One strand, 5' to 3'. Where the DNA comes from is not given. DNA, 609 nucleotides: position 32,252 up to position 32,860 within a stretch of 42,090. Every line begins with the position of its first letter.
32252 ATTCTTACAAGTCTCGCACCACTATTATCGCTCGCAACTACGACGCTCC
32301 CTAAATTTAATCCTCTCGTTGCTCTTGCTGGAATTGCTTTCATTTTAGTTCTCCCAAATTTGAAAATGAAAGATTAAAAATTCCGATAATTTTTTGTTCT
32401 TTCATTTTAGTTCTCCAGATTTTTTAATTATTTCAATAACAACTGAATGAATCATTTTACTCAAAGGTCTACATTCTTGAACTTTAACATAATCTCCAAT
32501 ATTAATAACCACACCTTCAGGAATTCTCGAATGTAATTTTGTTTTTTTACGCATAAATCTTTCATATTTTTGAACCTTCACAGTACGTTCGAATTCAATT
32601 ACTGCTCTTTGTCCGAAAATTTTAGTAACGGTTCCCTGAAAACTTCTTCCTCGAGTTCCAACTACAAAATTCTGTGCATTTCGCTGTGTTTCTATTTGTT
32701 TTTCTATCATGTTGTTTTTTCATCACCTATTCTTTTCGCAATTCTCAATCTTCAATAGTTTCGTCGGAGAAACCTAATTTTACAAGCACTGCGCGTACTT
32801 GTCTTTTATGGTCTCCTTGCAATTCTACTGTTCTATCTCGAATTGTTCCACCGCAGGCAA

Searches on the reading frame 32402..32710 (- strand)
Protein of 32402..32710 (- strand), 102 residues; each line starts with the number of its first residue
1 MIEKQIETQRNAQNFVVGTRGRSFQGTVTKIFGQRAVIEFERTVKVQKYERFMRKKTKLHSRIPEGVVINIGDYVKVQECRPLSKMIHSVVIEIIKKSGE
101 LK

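Call 14: find_encoding_contigs(protein=window:32402-32710:-, flank=10000, max_places=10)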
Protein window:32402-32710:- (102 aa): 4 contigs read that carry it; 3 places shown.
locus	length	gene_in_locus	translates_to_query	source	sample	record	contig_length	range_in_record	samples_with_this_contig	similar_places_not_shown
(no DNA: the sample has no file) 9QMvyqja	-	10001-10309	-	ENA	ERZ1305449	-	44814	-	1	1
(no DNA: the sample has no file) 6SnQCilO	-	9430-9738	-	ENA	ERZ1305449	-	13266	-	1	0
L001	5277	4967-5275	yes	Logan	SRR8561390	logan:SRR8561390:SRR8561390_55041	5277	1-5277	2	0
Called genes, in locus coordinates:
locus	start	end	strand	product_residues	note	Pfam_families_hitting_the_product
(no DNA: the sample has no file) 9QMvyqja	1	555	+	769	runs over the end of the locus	PF00041:fn3 (weak)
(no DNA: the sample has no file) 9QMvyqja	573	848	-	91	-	-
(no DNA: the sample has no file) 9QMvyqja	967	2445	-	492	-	PF02885:Glycos_trans_3N, PF00591:Glycos_transf_3 (weak), PF07831:PYNP_C (weak)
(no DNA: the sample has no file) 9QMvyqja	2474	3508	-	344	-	PF01594:AI-2E_transport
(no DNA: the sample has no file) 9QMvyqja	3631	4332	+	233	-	-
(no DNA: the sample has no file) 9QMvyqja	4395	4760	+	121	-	PF07291:MauE (weak), PF07681:DoxX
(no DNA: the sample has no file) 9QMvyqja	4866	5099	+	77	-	-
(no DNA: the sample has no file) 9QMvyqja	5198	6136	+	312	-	PF00297:Ribosomal_L3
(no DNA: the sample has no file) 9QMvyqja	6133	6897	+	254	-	PF00573:Ribosomal_L4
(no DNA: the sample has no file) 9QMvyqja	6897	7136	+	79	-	PF00276:Ribosomal_L23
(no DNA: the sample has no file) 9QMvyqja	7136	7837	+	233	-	PF03947:Ribosomal_L2_C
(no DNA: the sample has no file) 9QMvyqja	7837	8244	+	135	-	PF00203:Ribosomal_S19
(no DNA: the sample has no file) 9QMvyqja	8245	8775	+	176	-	PF00237:Ribosomal_L22 (weak)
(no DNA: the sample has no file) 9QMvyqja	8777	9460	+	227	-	PF07650:KH_2, PF00189:Ribosomal_S3_C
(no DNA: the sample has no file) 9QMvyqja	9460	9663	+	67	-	-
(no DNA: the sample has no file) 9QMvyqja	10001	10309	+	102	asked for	PF00366:Ribosomal_S17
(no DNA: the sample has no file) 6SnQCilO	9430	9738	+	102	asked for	PF00366:Ribosomal_S17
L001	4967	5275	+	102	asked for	PF00366:Ribosomal_S17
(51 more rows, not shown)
